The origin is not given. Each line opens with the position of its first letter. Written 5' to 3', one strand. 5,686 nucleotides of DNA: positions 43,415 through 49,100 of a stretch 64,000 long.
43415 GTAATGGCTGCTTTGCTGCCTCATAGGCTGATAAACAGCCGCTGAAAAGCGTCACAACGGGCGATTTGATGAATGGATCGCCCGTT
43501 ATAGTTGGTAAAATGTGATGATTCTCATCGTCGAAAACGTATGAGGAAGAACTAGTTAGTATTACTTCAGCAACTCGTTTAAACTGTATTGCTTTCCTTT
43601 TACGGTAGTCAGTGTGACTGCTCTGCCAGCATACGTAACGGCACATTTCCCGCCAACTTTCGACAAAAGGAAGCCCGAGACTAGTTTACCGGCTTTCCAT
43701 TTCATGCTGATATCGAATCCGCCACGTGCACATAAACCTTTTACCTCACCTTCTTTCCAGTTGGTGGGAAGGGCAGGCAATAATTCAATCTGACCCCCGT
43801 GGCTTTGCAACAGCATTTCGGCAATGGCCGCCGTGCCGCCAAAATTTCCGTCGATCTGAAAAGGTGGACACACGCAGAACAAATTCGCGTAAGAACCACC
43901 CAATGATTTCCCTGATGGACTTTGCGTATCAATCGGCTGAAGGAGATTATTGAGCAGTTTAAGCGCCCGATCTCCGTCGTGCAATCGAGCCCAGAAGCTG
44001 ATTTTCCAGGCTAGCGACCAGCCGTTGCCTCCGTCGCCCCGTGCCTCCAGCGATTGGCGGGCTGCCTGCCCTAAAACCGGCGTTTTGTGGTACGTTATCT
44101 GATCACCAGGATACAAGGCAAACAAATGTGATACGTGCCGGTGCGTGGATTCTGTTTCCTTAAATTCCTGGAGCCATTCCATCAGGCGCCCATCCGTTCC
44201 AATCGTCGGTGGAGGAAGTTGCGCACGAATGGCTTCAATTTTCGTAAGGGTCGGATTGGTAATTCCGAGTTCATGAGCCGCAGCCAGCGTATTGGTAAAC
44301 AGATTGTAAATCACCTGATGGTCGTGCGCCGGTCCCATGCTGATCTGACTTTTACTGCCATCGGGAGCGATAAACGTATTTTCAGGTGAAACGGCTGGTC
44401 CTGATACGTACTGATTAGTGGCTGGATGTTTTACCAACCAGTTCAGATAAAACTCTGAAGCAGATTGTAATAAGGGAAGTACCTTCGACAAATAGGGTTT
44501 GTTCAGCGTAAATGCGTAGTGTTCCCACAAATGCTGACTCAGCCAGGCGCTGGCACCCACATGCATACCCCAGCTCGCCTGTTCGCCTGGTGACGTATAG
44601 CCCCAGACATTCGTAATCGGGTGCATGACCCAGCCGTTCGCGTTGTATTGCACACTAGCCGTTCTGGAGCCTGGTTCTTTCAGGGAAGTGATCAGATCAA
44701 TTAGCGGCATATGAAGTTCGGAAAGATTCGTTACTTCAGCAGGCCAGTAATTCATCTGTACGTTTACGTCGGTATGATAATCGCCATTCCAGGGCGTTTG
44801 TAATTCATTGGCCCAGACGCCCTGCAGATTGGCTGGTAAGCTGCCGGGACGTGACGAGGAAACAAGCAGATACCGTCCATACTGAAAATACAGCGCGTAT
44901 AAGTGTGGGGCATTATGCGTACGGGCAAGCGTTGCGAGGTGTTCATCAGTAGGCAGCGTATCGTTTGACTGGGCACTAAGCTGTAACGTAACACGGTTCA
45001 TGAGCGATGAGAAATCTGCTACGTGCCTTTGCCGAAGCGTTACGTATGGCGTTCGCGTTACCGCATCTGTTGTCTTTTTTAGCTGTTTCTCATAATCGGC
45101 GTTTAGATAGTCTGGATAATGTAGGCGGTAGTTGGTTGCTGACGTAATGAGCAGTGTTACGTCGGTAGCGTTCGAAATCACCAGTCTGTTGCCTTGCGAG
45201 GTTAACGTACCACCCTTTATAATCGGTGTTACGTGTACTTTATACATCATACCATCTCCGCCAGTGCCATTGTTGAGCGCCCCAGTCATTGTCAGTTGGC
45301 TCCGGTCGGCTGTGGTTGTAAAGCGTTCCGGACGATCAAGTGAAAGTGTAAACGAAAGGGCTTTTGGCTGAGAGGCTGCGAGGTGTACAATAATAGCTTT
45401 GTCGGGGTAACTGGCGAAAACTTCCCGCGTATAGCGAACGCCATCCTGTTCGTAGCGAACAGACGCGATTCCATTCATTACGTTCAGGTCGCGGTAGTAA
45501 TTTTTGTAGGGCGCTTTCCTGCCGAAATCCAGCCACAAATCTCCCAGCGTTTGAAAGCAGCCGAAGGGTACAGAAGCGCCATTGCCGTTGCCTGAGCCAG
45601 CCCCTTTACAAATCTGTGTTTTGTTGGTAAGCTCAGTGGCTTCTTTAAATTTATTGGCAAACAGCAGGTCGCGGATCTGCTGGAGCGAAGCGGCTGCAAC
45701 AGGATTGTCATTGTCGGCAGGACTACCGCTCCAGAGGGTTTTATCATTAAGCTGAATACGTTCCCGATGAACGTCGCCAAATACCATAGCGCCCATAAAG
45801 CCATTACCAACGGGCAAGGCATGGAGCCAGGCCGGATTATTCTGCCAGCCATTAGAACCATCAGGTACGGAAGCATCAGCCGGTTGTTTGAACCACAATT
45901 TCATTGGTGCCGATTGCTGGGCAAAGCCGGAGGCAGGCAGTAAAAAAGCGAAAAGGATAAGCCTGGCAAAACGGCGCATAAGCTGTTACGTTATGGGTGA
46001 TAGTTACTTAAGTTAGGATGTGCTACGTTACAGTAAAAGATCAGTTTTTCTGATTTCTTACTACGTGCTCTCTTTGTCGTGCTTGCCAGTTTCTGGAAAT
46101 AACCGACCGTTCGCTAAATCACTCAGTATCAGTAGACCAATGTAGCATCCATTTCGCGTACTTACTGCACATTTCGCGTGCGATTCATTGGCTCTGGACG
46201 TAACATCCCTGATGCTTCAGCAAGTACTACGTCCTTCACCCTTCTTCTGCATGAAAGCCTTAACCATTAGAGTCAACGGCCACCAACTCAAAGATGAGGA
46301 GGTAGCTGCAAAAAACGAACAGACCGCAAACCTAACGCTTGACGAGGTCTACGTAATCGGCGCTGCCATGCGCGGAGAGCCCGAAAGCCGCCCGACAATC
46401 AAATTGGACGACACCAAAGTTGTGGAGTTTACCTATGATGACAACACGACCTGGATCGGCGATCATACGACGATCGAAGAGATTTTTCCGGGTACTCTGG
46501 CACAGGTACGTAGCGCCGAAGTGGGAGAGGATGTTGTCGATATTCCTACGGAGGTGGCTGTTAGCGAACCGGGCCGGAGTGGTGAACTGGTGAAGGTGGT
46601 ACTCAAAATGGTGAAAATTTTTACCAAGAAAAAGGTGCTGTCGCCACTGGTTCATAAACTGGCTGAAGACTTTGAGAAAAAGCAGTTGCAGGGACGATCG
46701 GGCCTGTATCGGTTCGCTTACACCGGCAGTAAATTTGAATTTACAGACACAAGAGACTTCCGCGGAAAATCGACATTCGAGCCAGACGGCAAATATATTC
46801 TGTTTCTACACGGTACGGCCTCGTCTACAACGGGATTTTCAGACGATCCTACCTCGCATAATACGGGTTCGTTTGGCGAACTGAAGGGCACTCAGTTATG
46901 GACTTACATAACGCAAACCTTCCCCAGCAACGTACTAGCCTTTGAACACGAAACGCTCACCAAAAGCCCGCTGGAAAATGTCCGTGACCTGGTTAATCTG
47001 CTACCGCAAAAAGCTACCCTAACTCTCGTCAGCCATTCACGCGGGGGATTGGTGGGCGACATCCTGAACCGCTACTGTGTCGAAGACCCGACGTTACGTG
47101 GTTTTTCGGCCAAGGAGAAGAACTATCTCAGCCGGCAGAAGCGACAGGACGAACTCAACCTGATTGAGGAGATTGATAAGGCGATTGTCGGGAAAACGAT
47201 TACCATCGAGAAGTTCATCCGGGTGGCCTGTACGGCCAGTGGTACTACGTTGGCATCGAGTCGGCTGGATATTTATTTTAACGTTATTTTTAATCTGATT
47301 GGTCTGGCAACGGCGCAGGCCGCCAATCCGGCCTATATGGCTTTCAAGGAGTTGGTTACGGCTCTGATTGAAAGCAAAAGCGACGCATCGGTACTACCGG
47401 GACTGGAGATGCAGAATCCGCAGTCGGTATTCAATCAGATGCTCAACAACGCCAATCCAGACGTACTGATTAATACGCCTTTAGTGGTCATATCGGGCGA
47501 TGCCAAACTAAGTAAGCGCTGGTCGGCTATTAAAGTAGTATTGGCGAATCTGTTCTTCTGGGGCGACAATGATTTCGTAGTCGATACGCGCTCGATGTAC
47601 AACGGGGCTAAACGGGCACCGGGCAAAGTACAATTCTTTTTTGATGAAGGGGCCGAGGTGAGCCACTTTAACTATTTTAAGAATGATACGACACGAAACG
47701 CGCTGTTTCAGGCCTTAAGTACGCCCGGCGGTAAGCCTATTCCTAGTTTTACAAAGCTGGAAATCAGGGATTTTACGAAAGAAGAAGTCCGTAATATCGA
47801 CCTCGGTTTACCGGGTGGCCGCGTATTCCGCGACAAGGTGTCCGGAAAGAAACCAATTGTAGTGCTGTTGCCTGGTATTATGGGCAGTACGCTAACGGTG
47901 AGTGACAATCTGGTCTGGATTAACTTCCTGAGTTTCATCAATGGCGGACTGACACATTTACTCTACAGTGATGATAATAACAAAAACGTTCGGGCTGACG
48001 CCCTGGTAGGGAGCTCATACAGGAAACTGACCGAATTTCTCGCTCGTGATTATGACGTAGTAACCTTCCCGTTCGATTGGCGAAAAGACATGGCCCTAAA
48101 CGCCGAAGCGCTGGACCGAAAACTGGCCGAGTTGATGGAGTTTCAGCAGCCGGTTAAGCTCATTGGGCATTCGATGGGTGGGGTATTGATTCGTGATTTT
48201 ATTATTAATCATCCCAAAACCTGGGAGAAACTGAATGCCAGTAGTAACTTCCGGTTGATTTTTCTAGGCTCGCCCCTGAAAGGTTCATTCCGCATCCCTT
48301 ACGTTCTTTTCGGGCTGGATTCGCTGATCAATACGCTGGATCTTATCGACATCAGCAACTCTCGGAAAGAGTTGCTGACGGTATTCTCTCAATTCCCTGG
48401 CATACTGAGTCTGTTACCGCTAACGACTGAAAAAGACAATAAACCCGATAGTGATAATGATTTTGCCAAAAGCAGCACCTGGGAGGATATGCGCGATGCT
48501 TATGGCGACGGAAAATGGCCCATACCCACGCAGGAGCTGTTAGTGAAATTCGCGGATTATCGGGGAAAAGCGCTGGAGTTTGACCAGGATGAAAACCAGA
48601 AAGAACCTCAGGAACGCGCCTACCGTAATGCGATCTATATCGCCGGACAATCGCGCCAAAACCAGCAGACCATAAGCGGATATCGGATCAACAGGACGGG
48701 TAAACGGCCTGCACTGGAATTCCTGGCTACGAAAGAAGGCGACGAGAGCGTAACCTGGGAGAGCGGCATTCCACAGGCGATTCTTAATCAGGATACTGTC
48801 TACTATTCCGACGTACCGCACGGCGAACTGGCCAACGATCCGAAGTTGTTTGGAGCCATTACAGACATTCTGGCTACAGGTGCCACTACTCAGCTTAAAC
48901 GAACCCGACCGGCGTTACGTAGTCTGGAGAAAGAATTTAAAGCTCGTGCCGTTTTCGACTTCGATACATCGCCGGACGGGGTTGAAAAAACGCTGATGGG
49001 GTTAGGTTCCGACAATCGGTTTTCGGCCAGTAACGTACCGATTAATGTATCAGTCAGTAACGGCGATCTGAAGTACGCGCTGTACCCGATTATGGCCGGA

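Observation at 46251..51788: Stand-alone double-lipase / caspase-like (CHAT) / helical-sensor giant: candidate one-gene proteolytic defence or cell-death system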

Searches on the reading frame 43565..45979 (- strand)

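Call 8: search_protein_families(library=pfam, proteins=[window:43565-45979:-], max_evalue=0.001)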
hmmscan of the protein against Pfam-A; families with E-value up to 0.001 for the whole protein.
window:43565-45979:- (805 aa): 3 families
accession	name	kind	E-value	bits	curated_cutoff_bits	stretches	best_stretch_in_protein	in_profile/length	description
PF22124.2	Glyco_hydro_95_cat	-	6.4e-170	565.9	27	1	312-723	2-408/408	Glycosyl hydrolase family 95 catalytic domain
PF14498.12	Glyco_hyd_65N_2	-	1.5e-67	228.5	27.7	1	28-285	1-232/234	Glycosyl hydrolase family 65, N-terminal domain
PF21307.2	Glyco_hydro_95_C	-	6.7e-22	78.2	27.6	1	725-792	1-67/94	Glycoside hydrolase family 95, C-terminal domain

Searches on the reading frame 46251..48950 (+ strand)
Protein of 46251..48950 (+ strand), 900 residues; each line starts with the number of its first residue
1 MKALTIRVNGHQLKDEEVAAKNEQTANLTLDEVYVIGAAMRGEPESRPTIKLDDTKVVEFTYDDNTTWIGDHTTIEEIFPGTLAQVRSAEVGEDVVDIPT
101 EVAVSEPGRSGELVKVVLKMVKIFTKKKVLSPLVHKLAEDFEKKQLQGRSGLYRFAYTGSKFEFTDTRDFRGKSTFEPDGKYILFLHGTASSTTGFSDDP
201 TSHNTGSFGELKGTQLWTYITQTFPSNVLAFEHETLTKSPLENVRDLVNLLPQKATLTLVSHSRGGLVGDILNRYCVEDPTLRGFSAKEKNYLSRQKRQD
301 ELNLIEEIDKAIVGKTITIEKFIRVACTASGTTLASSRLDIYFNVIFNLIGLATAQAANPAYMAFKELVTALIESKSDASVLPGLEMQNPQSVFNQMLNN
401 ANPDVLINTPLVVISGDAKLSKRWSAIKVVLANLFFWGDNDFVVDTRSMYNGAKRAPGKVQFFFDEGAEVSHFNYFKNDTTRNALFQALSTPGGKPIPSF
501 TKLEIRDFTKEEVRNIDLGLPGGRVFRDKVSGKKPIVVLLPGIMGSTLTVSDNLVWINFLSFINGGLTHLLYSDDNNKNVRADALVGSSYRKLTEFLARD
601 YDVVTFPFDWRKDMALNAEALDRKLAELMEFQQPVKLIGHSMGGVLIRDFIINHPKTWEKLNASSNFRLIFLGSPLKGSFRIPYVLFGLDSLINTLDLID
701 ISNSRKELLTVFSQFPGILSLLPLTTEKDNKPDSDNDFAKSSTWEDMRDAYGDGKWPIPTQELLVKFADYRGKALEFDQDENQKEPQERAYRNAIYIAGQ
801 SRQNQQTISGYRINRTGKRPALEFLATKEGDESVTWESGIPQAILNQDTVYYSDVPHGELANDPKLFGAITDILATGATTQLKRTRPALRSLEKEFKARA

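Call 51: predict_structure(alignment_id=A5)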
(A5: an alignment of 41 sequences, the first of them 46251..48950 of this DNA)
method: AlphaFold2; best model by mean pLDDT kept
length: 900 residues; sequences in the alignment: 41
mean_pLDDT: 79.0   pTM: 0.64
mean pLDDT of the five models: 79.0, 78.3, 76.3, 74.4, 73.1
residues with pLDDT >= 90: 305; 70-90: 362; 50-70: 157; < 50: 76
segments of 3 or more residues with pLDDT < 50: 87-92, 105-113, 195-197, 328-336, 420-446, 507-521
pLDDT, mean of each block of 10 residues (from residue 1): 72 76 76 75 64 83 76 70 50 65 47 63 80 74 74 78 80 82 80 49 58 85 87 84 92 92 80 88 87 85 93 90 68 48 64 61 70 67 66 72 80 71 36 38 48 75 75 74 90 86 57 34 80 96 89 76 77 88 89 95 97 95 97 96 97 96 94 95 91 70 81 93 79 79 92 90 95 93 89 95 87 77 90 90 92 91 94 96 90 79
secondary structure, 60 per line:
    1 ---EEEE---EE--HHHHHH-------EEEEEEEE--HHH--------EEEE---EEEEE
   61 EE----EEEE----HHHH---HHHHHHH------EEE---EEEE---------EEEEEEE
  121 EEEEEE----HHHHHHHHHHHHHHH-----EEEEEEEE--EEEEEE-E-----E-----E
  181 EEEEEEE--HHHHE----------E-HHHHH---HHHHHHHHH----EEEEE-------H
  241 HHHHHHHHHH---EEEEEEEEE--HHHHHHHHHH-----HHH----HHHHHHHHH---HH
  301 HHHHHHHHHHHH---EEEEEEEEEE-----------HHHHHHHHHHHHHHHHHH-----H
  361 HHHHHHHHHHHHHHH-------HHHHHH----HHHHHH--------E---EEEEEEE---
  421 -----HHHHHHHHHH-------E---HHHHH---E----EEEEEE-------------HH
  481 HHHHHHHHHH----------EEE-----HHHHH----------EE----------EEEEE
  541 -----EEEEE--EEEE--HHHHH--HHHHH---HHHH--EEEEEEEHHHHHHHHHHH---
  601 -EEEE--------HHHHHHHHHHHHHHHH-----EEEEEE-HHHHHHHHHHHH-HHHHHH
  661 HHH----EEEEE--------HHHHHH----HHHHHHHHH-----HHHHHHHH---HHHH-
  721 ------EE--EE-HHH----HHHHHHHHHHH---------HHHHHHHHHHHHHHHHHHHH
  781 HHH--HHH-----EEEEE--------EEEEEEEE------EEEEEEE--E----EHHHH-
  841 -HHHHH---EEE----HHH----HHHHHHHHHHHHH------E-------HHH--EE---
elements in order (helices of 4 or more, strands of 3 or more residues): E4-7 H15-20 E28-35 E49-52 E56-62 E67-70 H75-78 H82-88 E95-97 E101-104 E114-126 H131-145 E151-158 E161-166 E180-187 H190-193 H207-211 H215-223 E228-232 H240-250 E254-262 H265-274 H287-295 H299-312 E316-325 H337-354 H360-375 H383-388 H393-398 E411-417 H426-435 H447-451 E460-465 H479-490 E501-503 H509-513 E536-540 E546-550 E553-556 H559-563 H566-570 H574-577 E580-586 H587-597 E602-605 H614-629 E635-640 H642-653 H655-663 E668-672 H681-686 H691-699 H705-712 H716-719 H741-751 H761-783 E794-798 E807-814 E821-827 H836-839 H842-846 E850-852 H864-876

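Call 54: fold_search(model_id=the predicted structure, library=pdb)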
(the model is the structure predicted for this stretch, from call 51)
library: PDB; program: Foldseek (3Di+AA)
matches with E <= 10: 995; with E <= 0.001: 13
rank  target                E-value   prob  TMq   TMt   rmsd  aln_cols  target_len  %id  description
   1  6wpy_A                5.0e-06  1.00  0.19  0.60   9.7       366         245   13  Crystal structure of Bacillus licheniformis lipase BlEst2 in mature form (released 2021-06-09)
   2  1ji3_A                5.9e-06  1.00  0.21  0.42   8.6       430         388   16  CRYSTAL STRUCTURE OF THE FIRST THERMOSTABLE BACTERIAL LIPASE FROM BACILLUS STEAROTHERMOPHILUS (released 2002-11-01)
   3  5xpx_A                2.5e-05  1.00  0.21  0.41   8.3       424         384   16  Structure elucidation of truncated AMS3 lipase from an Antarctic Pseudomonas (released 2018-06-20)
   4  1ku0_A                2.7e-05  1.00  0.21  0.41   8.6       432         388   15  Structure of the Bacillus stearothermophilus L1 lipase (released 2002-08-21)
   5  3umj_A                9.8e-05  1.00  0.22  0.44   8.2       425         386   14  Crystal Structure of D311E Lipase (released 2012-02-22)
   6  7buk_A                1.1e-04  1.00  0.21  0.41   8.6       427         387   15  T1 lipase mutant - 5M (D43E/T118N/E226D/E250L/N304E) (released 2021-04-07)
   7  5xpx_E                1.8e-04  1.00  0.21  0.42   8.2       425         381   14  Structure elucidation of truncated AMS3 lipase from an Antarctic Pseudomonas (released 2018-06-20)
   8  4hs9                  2.2e-04  1.00  0.17  0.44   8.4       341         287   12  Methanol tolerant mutant of the Proteus mirabilis lipase (released 2013-05-22)
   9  8ooh_A                2.9e-04  0.98  0.14  0.34  12.4       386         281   11  Cryo-EM map of the focused refinement of the subfamily III haloalkane dehalogenase from Haloferax mediterranei dimer f (released 2023-10-11)
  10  8ooh_B                3.4e-04  0.99  0.14  0.36  12.7       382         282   10  Cryo-EM map of the focused refinement of the subfamily III haloalkane dehalogenase from Haloferax mediterranei dimer f (released 2023-10-11)
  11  4q3l_C                4.7e-04  1.00  0.16  0.41  12.3       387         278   13  Crystal structure of MGS-M2, an alpha/beta hydrolase enzyme from a Medee basin deep-sea metagenome library (released 2015-02-25)
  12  1ex9                  6.2e-04  1.00  0.17  0.45  11.9       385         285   14  CRYSTAL STRUCTURE OF THE PSEUDOMONAS AERUGINOSA LIPASE COMPLEXED WITH RC-(RP,SP)-1,2-DIOCTYLCARBAMOYL-GLYCERO-3-O-OCTYLP (released 2000-10-18)
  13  3w9u                  8.1e-04  1.00  0.16  0.42   9.4       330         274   11  Crystal structure of Lipk107 (released 2013-12-04)
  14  6jd9                  1.2e-03  1.00  0.16  0.43  10.5       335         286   12  Proteus mirabilis lipase mutant - I118V/E130G (released 2019-07-24)
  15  7dq9_A                1.5e-03  0.99  0.15  0.40  11.3       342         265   14  Crystal structure of a type-A feruloyl esterase from gut Alistipes shahii (released 2021-12-22)
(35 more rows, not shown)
